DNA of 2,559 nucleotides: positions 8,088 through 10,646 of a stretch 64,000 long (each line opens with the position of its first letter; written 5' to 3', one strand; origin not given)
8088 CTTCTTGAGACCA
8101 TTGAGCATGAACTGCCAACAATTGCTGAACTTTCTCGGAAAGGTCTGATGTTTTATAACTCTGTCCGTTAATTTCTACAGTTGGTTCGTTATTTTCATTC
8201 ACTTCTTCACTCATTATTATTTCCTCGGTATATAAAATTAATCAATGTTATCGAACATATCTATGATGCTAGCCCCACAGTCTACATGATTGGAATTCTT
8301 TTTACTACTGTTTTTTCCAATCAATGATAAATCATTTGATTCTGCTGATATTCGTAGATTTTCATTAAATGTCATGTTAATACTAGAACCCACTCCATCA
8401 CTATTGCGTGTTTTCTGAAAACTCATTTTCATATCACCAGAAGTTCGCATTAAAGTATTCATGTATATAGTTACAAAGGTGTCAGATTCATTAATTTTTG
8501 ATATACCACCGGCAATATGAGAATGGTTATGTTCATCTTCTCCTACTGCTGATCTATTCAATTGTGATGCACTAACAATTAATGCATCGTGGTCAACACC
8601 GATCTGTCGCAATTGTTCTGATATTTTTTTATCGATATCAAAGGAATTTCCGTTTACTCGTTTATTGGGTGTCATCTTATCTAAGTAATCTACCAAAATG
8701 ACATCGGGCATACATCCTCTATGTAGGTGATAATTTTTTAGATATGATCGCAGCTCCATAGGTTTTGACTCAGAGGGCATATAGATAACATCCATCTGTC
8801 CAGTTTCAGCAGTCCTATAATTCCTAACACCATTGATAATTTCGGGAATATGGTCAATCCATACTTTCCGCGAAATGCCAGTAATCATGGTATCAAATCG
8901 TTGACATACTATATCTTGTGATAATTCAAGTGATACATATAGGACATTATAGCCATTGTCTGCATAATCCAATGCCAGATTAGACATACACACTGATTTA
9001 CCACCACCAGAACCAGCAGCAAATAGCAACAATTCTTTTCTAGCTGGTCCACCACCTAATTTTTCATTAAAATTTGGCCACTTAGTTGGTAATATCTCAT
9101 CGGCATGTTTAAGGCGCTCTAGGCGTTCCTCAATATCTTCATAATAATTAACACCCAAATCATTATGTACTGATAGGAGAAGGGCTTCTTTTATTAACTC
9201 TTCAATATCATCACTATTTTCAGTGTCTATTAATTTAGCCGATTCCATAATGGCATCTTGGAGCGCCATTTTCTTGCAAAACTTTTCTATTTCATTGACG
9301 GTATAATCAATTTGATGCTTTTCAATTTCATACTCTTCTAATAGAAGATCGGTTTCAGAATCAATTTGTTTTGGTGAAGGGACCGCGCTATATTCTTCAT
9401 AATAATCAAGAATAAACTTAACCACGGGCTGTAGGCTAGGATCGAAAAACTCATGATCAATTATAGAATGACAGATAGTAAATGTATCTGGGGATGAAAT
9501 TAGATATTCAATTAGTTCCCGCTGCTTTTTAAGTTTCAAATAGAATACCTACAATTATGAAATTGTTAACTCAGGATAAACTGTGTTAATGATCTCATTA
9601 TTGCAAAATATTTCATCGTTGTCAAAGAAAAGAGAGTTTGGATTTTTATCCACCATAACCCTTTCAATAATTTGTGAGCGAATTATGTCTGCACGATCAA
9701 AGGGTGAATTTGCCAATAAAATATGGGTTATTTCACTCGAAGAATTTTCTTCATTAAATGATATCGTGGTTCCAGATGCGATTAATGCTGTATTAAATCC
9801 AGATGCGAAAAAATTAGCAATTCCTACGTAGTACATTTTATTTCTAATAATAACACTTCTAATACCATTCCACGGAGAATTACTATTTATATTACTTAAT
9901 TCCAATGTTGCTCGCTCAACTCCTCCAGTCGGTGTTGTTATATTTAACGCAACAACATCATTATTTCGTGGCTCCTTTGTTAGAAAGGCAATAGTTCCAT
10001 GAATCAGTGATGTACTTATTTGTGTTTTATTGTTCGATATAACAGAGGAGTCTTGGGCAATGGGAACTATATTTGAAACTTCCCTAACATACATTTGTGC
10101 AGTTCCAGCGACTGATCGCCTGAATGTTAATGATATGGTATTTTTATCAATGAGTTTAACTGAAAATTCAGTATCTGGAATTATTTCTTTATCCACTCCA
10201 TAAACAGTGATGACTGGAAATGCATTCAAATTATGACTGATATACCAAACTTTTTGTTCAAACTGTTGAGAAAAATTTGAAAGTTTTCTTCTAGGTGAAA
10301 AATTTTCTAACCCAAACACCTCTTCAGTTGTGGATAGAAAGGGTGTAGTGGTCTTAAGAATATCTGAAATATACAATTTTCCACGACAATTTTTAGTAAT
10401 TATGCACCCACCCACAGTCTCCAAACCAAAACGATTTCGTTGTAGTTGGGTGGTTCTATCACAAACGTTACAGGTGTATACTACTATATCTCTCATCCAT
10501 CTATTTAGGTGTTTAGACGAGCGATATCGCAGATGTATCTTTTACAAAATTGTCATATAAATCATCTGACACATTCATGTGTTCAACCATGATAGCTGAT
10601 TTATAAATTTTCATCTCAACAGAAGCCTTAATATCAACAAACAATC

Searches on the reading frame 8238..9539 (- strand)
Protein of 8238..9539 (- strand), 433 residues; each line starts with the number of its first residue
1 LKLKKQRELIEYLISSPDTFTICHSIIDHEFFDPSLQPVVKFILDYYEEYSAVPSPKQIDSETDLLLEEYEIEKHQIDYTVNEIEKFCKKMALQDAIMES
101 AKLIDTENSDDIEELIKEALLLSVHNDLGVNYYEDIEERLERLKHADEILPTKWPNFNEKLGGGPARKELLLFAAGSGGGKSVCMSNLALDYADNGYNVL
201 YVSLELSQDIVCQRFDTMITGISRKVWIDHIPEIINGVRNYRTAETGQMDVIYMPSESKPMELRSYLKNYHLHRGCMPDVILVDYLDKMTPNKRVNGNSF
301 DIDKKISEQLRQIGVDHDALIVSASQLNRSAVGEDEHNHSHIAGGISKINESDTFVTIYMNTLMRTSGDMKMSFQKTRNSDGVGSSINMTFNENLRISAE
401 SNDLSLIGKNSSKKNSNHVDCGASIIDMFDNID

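Call 20: search_protein_families(library=phrogs, proteins=[window:8238-9539:-], max_evalue=0.001)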
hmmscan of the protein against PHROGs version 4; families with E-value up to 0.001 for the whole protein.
window:8238-9539:- (433 aa): 4 families
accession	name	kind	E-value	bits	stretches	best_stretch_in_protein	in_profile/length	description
phrog_19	-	DNA, RNA and nucleotide metabolism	8.9e-68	230.6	1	7-398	165-579/621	DnaB-like replicative helicase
phrog_239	-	DNA, RNA and nucleotide metabolism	1.1e-20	75.2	1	134-394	324-592/801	DNA primase/helicase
phrog_243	-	DNA, RNA and nucleotide metabolism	3.3e-16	60.1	1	140-381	8-245/273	DnaB-like replicative helicase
phrog_3213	-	DNA, RNA and nucleotide metabolism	0.00018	21.3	0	79-190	133-245/509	DnaB-like replicative helicase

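Call 31: search_dna_similar(query=window:8238-9539:-, collection=phages, mode=protein, max_rows=25)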
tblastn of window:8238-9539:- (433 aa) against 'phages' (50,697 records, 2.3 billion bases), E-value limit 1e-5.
Records with a match: 3511; places in all: 3514; records where one place covers at least 80% of the query: 752.
Best place of each record, by identity: <60% 3511.
By first word of the organism name: Escherichia 677; Staphylococcus 415; Synechococcus 377; Klebsiella 336; Bacillus 243; Salmonella 205; Vibrio 165; Shigella 89; Aeromonas 78; Enterococcus 70; and 73 more.
By host as written in the record: - 541; Escherichia coli 282; Staphylococcus aureus 137; Klebsiella pneumoniae 113; Synechococcus 107; Listeria monocytogenes 43; Escherichia coli O157:H7 38; Synechococcus sp. 38; and 796 more.
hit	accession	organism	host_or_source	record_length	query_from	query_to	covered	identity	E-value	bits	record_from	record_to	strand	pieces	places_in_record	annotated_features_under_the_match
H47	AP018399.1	Xanthomonas phage XacN1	Xanthomonas citri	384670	1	398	92%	40.5%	7e-79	271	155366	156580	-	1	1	DNA primase/helicase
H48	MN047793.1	Xanthomonas phage Xoo-sp13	Xanthomonas oryzae pv. oryzae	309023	1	398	92%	40.3%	2e-76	265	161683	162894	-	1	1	DNA primase/helicase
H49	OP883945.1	Stenotrophomonas phage CM1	Stenotrophomonas maltophilia SRM01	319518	1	433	100%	35.4%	9e-75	259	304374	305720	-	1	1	record has no annotation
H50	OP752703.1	Stenotrophomonas phage RAS14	Stenotrophomonas maltophilia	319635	1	433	100%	35.4%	9e-75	259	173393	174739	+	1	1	hypothetical protein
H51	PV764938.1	Sinorhizobium phage Phosso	Sinohrizobium meliloti NRRL L-50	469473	6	397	91%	36.1%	8e-76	263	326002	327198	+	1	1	DnaB-like dsDNA helicase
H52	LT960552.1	Yersinia phage fHe-Yen9-03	-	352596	3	422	97%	33.5%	8e-65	231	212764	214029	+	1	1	g289: DNA primase / DNA helicase, phage-associated #T4-like gp41 #T4 GC182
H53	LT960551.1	Yersinia phage fHe-Yen9-04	-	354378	3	422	97%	33.5%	8e-65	231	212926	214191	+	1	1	g284: DNA primase / DNA helicase, phage-associated #T4-like gp41 #T4 GC182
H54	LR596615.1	Yersinia phage fHe-Yen9-04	-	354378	3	422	97%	33.5%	8e-65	231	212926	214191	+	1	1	g284: DNA primase / DNA helicase, phage-associated #T4-like gp41 #T4 GC182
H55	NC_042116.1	Yersinia phage fHe-Yen9-04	-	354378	3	422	97%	33.5%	8e-65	231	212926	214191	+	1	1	g284: DNA primase / DNA helicase, phage-associated #T4-like gp41 #T4 GC182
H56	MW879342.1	Erwinia phage pEa_SNUABM_19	Erwinia amylovora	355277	3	422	97%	33.5%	1e-64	230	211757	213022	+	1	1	hypothetical protein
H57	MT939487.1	Erwinia phage pEa_SNUABM_47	Erwinia amylovora SNUABM_01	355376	3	422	97%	33.5%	1e-64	230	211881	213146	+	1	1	putative DNA primase-helicase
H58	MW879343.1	Erwinia phage pEa_SNUABM_44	Erwinia amylovora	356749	3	422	97%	33.5%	1e-64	230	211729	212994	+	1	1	hypothetical protein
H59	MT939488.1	Erwinia phage pEa_SNUABM_50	Erwinia amylovora SNUABM_01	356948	3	422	97%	33.5%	1e-64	230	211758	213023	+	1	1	putative DNA primase-helicase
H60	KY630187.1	Serratia phage BF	Serratia marcescens UCC2017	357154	3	422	97%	33.5%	1e-64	230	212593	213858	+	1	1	DNA primase-helicase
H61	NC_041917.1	Serratia phage BF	Serratia marcescens UCC2017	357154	3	422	97%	33.5%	1e-64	230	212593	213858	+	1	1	DNA primase-helicase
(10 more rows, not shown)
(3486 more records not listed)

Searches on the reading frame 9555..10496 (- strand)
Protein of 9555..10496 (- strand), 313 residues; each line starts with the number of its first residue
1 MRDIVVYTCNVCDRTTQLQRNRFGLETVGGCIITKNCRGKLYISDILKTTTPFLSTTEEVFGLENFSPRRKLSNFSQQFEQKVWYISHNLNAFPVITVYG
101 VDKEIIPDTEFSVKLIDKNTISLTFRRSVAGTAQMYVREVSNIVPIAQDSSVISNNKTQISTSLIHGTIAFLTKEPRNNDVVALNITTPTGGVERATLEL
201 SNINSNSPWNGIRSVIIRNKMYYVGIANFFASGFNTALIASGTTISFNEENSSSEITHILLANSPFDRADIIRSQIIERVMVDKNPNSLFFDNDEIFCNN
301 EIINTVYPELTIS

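Call 20: search_protein_families(library=phrogs, proteins=[window:9555-10496:-], max_evalue=0.001)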
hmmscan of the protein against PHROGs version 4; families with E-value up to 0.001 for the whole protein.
window:9555-10496:- (313 aa): 4 families
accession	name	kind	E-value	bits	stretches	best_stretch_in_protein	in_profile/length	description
phrog_21918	-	unknown function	1.7e-07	31.9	1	74-137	66-128/200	-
phrog_24148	-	DNA, RNA and nucleotide metabolism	1.2e-05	25.9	1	51-137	177-265/275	HNH endonuclease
phrog_30556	-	unknown function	0.00026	22.3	1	80-135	106-158/159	-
phrog_34633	-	unknown function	0.00056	20.7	0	70-133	189-249/252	-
